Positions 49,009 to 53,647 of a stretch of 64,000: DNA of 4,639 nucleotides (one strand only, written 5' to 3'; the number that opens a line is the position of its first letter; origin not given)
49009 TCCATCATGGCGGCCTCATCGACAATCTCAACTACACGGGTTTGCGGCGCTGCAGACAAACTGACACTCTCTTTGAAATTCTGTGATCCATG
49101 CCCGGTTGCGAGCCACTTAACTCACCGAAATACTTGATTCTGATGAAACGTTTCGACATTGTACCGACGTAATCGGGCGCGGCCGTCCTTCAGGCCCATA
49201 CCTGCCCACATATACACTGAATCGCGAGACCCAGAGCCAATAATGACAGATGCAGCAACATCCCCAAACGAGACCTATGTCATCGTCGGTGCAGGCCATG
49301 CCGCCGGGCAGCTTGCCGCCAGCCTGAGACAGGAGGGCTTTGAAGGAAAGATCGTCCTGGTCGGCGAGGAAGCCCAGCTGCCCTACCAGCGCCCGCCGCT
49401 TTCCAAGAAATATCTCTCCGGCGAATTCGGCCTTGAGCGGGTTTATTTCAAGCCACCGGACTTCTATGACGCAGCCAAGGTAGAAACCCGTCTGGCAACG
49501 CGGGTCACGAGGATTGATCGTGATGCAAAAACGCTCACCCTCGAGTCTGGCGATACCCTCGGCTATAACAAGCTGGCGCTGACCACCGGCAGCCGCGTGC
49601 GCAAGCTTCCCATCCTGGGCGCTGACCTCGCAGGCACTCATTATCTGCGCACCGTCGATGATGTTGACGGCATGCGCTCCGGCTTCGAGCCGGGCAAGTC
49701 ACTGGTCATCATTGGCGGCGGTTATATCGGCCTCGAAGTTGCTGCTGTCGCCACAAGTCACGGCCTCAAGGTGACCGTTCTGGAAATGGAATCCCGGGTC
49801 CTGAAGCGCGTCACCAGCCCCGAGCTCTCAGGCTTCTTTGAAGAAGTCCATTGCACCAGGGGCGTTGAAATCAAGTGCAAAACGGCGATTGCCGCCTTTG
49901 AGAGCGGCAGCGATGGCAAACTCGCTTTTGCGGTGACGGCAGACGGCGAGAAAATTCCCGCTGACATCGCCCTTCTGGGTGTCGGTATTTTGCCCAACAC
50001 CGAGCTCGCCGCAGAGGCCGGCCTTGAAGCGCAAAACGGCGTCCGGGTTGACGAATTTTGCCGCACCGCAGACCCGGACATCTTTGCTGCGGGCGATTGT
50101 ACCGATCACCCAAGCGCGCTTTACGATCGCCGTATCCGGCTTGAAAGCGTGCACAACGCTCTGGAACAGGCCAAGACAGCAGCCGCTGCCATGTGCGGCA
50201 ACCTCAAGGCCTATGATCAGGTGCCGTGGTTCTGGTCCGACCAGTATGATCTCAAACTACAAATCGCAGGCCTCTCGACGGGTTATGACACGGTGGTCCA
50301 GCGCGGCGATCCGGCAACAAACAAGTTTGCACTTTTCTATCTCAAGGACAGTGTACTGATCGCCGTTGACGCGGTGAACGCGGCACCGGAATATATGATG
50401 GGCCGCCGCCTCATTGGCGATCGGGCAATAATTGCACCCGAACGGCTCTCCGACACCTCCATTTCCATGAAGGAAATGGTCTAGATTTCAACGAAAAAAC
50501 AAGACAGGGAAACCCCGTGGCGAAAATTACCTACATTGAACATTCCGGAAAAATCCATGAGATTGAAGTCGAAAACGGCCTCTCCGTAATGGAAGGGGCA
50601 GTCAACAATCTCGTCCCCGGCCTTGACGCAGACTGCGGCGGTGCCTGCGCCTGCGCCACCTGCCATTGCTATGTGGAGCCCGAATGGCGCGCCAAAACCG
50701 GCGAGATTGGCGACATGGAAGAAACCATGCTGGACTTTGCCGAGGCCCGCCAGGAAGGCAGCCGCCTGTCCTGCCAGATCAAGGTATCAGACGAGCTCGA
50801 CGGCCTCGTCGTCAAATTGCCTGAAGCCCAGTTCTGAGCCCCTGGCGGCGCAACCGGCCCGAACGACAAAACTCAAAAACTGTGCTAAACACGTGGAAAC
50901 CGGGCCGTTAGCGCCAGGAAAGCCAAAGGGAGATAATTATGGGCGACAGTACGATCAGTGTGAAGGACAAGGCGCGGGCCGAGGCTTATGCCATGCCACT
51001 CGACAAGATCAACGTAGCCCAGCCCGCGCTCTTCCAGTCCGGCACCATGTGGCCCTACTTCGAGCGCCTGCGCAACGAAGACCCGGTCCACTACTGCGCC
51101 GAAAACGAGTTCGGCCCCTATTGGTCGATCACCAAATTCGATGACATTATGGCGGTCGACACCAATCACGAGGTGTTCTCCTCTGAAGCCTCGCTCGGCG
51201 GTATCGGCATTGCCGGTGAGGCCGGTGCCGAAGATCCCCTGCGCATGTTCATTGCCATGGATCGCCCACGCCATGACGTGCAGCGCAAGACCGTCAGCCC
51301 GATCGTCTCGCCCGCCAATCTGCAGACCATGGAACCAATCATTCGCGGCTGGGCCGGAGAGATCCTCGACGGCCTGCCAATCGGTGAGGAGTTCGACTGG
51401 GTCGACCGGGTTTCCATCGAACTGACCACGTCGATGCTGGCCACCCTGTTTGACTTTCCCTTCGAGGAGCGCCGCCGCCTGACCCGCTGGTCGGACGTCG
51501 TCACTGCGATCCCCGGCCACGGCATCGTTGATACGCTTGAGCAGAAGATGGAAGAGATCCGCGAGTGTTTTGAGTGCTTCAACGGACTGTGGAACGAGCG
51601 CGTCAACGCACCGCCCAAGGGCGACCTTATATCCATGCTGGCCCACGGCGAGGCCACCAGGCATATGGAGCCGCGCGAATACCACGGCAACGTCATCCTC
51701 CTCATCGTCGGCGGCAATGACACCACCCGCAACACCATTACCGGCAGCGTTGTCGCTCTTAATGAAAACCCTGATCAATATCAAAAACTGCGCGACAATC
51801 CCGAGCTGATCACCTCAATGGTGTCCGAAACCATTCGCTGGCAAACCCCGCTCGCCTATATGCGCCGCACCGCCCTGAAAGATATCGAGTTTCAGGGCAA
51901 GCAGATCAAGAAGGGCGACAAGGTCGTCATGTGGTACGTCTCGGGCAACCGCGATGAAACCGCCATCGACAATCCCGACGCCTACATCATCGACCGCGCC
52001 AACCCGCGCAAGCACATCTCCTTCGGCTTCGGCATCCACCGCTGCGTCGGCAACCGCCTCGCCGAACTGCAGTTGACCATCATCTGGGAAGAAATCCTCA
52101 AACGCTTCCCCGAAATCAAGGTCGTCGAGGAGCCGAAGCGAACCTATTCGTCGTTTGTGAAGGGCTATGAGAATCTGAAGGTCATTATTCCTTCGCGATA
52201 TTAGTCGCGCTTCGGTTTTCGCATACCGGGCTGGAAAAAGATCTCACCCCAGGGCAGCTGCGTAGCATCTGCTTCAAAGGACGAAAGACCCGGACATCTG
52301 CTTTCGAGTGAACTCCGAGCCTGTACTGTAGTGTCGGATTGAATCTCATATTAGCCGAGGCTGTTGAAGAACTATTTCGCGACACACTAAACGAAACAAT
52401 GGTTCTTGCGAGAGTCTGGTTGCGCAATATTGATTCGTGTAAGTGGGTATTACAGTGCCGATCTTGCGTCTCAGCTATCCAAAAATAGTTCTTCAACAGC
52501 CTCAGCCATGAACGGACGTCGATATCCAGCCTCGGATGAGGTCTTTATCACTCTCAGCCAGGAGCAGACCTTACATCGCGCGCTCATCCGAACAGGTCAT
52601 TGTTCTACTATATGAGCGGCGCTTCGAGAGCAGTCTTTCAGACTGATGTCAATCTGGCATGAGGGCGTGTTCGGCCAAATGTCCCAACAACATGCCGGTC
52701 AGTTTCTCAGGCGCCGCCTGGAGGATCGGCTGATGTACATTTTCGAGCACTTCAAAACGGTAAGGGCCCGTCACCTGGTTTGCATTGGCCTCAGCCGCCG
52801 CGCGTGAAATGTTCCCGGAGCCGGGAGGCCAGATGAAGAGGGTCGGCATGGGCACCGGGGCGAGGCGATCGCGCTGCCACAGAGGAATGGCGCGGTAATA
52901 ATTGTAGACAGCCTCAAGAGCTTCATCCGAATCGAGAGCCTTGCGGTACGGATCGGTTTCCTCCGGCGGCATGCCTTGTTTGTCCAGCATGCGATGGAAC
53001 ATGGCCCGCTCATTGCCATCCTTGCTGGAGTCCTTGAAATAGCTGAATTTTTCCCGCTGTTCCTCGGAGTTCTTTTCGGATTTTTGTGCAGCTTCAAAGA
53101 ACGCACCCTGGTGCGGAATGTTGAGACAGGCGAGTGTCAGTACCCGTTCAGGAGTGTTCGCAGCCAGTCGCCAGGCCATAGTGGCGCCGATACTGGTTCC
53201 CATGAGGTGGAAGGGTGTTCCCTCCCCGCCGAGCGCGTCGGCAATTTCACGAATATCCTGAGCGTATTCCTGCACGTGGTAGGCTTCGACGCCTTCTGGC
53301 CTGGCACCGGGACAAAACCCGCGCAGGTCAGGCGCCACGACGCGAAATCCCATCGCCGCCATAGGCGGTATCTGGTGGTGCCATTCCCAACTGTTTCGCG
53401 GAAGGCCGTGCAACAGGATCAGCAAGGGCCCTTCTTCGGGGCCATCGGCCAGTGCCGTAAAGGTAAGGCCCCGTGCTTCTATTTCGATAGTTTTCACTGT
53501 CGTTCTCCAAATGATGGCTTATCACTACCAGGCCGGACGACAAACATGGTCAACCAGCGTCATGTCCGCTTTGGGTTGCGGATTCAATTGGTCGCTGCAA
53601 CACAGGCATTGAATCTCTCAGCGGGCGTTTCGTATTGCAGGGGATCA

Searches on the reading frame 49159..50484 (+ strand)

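Call 67: search_protein_families(library=pfam, proteins=[window:49159-50484:+], max_evalue=0.00001)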
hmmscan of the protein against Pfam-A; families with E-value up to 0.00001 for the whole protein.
window:49159-50484:+ (441 aa): 5 families
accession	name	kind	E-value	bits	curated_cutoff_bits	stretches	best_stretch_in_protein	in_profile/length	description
PF07992.20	Pyr_redox_2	-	5.9e-67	226.6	26.1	1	40-338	3-291/291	Pyridine nucleotide-disulphide oxidoreductase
PF14759.12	Reductase_C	-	1.2e-31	109.5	25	1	357-440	1-84/85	Reductase C-terminal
PF00070.33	Pyr_redox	-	4e-16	59.7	22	1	182-255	2-74/82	Pyridine nucleotide-disulphide oxidoreductase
PF13450.12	NAD_binding_8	-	1.8e-06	28.6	21.9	0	184-233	1-46/68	NAD(P)-binding Rossmann-like domain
PF03486.20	HI0933_like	-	3.3e-06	27.2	50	0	181-219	2-40/244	HI0933-like protein Rossmann domain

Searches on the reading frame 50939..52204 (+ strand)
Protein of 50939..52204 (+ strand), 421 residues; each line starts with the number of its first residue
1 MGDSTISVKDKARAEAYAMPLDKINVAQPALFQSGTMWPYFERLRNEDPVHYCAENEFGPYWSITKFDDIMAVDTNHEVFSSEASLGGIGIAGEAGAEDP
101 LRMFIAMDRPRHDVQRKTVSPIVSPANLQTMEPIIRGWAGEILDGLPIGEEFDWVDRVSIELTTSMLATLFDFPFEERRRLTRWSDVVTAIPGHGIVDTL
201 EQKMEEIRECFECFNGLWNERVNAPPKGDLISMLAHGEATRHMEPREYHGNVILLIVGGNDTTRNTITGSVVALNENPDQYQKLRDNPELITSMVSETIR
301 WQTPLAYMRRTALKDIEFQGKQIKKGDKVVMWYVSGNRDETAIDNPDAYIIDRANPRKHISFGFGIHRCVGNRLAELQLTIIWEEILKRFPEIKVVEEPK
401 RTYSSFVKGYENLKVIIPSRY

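Call 67: search_protein_families(library=pfam, proteins=[window:50939-52204:+], max_evalue=0.00001)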
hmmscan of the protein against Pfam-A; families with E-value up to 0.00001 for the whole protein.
window:50939-52204:+ (421 aa): 1 family
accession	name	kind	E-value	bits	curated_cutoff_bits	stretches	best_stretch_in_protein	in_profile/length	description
PF00067.27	p450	-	3.3e-24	85.9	22.8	1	229-391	240-433/462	Cytochrome P450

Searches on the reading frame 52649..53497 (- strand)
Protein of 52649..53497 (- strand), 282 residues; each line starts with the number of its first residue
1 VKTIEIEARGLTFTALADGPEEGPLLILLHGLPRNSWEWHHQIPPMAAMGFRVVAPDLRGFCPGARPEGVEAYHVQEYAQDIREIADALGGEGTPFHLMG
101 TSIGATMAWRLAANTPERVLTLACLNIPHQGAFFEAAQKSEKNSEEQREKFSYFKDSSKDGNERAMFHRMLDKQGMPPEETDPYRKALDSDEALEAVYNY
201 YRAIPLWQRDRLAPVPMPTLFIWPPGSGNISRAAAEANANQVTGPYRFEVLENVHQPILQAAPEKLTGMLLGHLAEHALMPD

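Call 67: search_protein_families(library=pfam, proteins=[window:52649-53497:-], max_evalue=0.00001)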
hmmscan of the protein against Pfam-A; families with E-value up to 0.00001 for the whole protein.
window:52649-53497:- (282 aa): 3 families
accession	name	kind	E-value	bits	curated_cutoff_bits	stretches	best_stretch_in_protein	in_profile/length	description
PF00561.26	Abhydrolase_1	-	2.7e-23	83.3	25.8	1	24-174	1-150/245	alpha/beta hydrolase fold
PF12697.13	Abhydrolase_6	-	5e-18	67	26.3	1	26-255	1-203/217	Alpha/beta hydrolase family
PF12146.15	Hydrolase_4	-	1.7e-09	37.8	27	1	25-122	6-104/239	Serine aminopeptidase, S33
